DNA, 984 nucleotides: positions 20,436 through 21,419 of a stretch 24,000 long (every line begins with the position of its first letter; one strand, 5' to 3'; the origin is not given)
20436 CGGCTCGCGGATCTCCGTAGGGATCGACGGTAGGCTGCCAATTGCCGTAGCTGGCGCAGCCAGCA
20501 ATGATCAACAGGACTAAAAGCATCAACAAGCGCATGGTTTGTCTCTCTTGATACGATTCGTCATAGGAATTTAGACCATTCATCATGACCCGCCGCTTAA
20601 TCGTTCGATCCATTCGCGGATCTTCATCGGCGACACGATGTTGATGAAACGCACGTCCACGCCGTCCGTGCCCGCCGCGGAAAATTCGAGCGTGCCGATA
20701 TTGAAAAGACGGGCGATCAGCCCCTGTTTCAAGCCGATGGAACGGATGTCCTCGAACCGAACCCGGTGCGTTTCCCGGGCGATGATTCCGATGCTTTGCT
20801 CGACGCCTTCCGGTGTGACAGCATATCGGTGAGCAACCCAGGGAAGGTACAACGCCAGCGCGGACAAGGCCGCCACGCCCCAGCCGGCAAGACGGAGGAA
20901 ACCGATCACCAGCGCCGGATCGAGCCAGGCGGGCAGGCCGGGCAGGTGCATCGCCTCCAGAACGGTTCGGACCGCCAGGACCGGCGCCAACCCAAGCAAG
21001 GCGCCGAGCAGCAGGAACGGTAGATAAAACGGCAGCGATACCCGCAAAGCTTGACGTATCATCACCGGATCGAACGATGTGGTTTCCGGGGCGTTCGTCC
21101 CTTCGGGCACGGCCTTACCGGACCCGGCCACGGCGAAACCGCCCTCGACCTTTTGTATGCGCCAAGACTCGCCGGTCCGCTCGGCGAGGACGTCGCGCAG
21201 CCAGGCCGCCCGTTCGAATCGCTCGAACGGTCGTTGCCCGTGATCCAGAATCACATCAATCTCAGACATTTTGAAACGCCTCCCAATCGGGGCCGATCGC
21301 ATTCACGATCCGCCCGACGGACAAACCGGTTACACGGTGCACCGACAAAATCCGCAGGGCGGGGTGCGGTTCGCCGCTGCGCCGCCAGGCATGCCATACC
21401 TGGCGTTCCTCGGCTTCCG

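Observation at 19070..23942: Seven-gene translationally coupled operon mixing replication, envelope and relaxase-like functions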

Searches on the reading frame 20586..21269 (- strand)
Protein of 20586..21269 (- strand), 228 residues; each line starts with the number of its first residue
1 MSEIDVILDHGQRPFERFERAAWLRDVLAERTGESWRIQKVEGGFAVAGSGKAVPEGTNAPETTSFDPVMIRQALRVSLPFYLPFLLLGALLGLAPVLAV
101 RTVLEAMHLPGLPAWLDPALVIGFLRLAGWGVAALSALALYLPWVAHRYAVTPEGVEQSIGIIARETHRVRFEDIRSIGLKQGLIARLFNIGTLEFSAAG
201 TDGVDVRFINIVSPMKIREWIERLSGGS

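Call 5: search_protein_families(library=pfam, proteins=[window:20586-21269:-], max_evalue=0.1)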
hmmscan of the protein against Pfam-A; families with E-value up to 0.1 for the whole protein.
window:20586-21269:- (228 aa): 1 family
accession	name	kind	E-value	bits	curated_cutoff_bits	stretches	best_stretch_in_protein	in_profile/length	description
PF03703.20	bPH_2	-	4.1e-15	56.2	22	1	144-221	1-78/78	Bacterial PH domain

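Call 6: search_protein_families(library=ncbifam, proteins=[window:20586-21269:-], max_evalue=0.1)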
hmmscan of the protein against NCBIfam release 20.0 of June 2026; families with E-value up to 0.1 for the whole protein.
window:20586-21269:- (228 aa): 0 families

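Call 7: search_protein_families(library=phrogs, proteins=[window:20586-21269:-], max_evalue=0.01)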
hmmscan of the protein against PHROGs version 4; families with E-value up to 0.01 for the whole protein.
window:20586-21269:- (228 aa): 1 family
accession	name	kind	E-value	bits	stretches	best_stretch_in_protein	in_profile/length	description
phrog_3707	-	moron, auxiliary metabolic gene and host takeover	1.9e-08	35.3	1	124-223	34-131/142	membrane-flanked domain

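Call 55: find_homologous_proteins(query=window:20586-21269:-, max_evalue=0.001)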
Query window:20586-21269:- (228 aa): 3 proteins with E <= 0.001 among 8000 candidates.
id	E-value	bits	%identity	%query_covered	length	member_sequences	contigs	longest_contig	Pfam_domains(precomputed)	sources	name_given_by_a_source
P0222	8.5e-145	498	100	100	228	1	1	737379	PF03703.21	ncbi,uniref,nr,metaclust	ncbi:PH domain-containing protein [Methylohalobius crimeensis]|uniref:PH domain-containing protein n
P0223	2.7e-128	444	89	100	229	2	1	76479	PF03703.21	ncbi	ncbi:MAG: hypothetical protein Kow0060_07860 [Methylohalobius crimeensis]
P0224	7.8e-60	220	49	97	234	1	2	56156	PF03703.21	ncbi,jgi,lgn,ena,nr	ncbi:MAG TPA: PH domain-containing protein [Rhodobacteraceae bacterium]|nr:PH domain-containing prot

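Call 57: find_encoding_contigs(protein=P0224, flank=10000, max_places=3)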
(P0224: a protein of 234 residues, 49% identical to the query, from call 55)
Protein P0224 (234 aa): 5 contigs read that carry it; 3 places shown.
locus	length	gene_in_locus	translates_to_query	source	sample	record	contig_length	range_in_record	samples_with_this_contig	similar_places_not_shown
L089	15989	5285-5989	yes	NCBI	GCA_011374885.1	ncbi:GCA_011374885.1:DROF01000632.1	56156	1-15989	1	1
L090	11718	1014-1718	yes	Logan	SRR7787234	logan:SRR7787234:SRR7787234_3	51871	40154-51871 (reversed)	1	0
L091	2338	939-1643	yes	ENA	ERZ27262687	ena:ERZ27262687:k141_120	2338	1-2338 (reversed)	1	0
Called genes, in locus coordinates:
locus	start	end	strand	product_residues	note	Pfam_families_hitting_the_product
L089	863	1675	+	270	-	PF00142:Fer4_NifH (weak), PF01656:CbiA, PF02374:ArsA_ATPase, PF06564:CBP_BcsQ, PF07015:VirC1 (weak), PF09140:MipZ (faint), PF10609:ParA, PF13614:AAA_31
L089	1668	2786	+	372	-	-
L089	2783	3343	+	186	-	PF11198:DUF2857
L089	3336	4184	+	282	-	PF07042:TrfA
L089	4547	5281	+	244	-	PF08900:AcaB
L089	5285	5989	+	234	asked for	PF03703:bPH_2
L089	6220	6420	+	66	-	-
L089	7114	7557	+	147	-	PF00436:SSB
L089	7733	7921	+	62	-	-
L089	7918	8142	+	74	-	-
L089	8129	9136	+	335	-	PF08273:Zn_Ribbon_Prim, PF23639:DUF7146, PF13362:Toprim_3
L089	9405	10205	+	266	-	PF13708:DUF4942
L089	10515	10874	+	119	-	PF21866:DUF6915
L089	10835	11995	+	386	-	PF21798:DUF6878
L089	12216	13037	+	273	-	PF06067:DUF932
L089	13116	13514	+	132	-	-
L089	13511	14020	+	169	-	PF04002:RadC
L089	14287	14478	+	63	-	-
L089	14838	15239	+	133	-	-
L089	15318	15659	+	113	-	-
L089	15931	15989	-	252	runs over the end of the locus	PF14348:DtrJ-like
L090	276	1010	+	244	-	PF08900:AcaB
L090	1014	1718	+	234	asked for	PF03703:bPH_2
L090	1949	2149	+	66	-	-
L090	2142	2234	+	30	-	-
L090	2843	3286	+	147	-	PF00436:SSB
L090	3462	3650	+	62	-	-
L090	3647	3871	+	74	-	-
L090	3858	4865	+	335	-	PF08273:Zn_Ribbon_Prim, PF23639:DUF7146, PF13362:Toprim_3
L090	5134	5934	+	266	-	PF13708:DUF4942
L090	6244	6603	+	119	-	PF21866:DUF6915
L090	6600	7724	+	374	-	PF21798:DUF6878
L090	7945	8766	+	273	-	PF06067:DUF932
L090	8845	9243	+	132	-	-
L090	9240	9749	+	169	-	PF04002:RadC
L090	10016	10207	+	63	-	-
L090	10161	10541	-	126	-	-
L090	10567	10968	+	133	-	-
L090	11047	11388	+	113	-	-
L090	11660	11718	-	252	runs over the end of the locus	PF14348:DtrJ-like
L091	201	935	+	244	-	PF08900:AcaB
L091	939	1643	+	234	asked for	PF03703:bPH_2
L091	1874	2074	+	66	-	-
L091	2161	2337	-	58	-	?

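Call 58: find_encoding_contigs(protein=P0222, flank=10000, max_places=3)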
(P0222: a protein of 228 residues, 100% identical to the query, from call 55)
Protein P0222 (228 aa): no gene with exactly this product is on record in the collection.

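Call 86: search_protein_families(library=padloc, proteins=[window:20586-21269:-], max_evalue=0.01)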
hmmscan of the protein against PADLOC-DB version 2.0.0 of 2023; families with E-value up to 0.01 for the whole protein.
window:20586-21269:- (228 aa): 0 families

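Call 91: search_solved_structures(query=window:20586-21269:-, max_evalue=1)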
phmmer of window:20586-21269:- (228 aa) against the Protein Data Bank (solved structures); distinct sequences matched with E-value up to 1: 0.
